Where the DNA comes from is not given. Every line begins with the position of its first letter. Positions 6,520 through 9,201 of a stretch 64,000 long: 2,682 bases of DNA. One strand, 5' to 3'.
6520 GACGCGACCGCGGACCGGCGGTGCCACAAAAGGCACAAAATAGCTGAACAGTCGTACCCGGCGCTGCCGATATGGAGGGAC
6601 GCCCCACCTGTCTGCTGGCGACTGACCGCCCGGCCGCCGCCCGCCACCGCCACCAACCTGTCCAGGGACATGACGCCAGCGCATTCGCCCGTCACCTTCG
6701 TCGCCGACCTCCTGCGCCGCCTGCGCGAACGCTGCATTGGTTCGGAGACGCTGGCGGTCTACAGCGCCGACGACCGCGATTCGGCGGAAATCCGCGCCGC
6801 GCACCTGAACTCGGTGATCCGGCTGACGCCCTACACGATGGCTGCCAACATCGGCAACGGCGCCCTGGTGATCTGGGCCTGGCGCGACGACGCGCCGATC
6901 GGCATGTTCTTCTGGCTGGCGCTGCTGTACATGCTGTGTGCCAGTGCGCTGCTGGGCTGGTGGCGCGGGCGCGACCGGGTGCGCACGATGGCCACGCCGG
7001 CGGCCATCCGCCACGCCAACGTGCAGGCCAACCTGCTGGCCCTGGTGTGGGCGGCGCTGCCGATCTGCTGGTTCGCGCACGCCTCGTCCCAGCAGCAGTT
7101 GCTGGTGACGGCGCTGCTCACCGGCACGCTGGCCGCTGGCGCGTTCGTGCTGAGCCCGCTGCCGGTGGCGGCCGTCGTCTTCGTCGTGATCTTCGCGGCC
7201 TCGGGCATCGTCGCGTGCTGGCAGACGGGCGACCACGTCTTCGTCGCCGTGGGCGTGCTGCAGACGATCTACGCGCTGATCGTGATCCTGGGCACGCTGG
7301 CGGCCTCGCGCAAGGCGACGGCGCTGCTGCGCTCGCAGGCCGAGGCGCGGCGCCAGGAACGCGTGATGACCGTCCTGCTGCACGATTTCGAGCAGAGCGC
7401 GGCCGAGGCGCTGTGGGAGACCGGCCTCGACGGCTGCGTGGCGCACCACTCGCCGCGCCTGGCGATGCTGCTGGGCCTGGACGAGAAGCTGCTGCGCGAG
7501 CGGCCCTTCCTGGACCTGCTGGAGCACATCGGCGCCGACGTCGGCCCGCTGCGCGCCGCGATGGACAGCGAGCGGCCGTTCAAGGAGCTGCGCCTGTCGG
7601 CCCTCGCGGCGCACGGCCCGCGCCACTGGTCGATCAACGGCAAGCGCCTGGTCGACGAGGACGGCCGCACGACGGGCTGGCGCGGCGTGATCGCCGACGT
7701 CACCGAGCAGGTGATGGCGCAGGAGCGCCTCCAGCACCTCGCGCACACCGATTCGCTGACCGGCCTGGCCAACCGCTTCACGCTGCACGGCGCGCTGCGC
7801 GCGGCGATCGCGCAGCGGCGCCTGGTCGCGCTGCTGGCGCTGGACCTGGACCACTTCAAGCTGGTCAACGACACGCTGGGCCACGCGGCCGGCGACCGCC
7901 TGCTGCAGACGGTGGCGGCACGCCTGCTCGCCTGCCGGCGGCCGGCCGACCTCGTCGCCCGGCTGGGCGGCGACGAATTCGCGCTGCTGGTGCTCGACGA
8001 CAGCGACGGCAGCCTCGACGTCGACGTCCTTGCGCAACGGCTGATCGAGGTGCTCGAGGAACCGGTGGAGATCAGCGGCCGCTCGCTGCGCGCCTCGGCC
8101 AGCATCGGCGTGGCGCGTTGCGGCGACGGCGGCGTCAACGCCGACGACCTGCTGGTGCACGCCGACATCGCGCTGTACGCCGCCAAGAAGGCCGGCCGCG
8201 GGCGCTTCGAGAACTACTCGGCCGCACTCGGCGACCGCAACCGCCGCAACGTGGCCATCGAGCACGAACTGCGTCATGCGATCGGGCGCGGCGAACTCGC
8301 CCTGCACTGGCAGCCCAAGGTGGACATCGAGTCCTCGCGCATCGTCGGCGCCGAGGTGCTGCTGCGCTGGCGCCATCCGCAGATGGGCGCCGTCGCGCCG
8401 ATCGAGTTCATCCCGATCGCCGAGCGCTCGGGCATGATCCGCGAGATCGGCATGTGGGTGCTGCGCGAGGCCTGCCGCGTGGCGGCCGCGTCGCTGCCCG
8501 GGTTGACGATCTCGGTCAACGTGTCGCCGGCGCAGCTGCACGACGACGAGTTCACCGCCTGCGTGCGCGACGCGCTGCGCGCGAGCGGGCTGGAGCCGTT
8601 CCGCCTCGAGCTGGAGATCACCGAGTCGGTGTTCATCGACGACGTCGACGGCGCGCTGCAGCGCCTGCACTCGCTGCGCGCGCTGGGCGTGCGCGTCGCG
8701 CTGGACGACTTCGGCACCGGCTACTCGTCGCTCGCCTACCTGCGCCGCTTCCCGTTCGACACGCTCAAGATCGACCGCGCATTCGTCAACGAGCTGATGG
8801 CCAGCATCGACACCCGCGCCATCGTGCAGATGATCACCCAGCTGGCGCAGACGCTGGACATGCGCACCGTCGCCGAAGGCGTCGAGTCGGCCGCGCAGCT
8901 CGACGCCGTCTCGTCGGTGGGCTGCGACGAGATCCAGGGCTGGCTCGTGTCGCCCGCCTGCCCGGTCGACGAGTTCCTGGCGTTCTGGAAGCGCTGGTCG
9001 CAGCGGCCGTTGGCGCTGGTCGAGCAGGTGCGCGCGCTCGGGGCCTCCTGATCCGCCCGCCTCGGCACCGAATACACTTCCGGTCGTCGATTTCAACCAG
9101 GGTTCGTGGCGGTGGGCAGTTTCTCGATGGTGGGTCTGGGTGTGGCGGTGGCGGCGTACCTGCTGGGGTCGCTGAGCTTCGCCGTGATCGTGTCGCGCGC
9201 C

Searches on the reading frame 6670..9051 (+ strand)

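Call 13: search_protein_families(library=ncbifam, proteins=[window:6670-9051:+], max_evalue=1e-10)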
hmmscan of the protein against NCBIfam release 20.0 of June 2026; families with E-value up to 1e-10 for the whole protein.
window:6670-9051:+ (793 aa): 26 families (the best 25 are shown)
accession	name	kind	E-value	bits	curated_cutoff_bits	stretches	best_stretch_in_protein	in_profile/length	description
NF045675.1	PhdiestaseDibA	equivalog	3.1e-123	412.3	980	1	326-766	171-618/623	phosphodiesterase DibA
NF007474.0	PRK10060.1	equivalog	6.1e-110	368.4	782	1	342-778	221-659/663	cyclic di-GMP phosphodiesterase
NF053781.1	cdiGMPphdstlr2612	equivalog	6.1e-100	335.5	1600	1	255-772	735-1264/1268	Tlr1612 family c-di-GMP phosphodiesterase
NF052458.1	PhdiestGepA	equivalog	6.2e-94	315.8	1200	1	353-769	420-837/840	phosphodiesterase GepA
NF008467.0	PRK11359.1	equivalog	1.6e-91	307.6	857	1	345-769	363-788/800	oxygen-sensing cyclic-di-GMP phosphodiesterase DosP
NF007298.0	PRK09776.1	equivalog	5.1e-83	279.6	1135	1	329-771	655-1104/1111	diguanylate cyclase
NF008807.1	PRK11829.1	equivalog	2.1e-82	277.3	733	1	352-772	236-661/670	biofilm formation regulator HmsP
NF007839.0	PRK10551.1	equivalog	4.7e-53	180.5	461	1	531-775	265-512/518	cyclic di-GMP phosphodiesterase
NF052596.1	RR_EAL_PvrR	equivalog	5.3e-44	150.4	580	1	530-772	143-388/398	response regulator cyclic di-GMP phosphodiesterase PvrR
NF007423.1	PRK09966.1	equivalog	1.9e-42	145.6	325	1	351-506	232-390/390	diguanylate cyclase DgcN/YfiN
NF045673.1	c-di-GMPRcptLapD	equivalog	5.3e-42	144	1020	1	345-765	223-646/647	cyclic di-GMP receptor LapD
TIGR00254.1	GGDEF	domain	2.5e-37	128.2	37.4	1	354-514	1-165/168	diguanylate cyclase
NF038266.1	diguan_SiaD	equivalog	1.6e-32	112.9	290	1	351-512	87-251/252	biofilm regulation diguanylate cyclase SiaD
NF007135.0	PRK09581.1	equivalog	6.3e-31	107.7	474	1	356-513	290-452/457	PleD family two-component system response regulator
NF007380.0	PRK09894.1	equivalog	1.2e-30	107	256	1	351-513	122-284/296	diguanylate cyclase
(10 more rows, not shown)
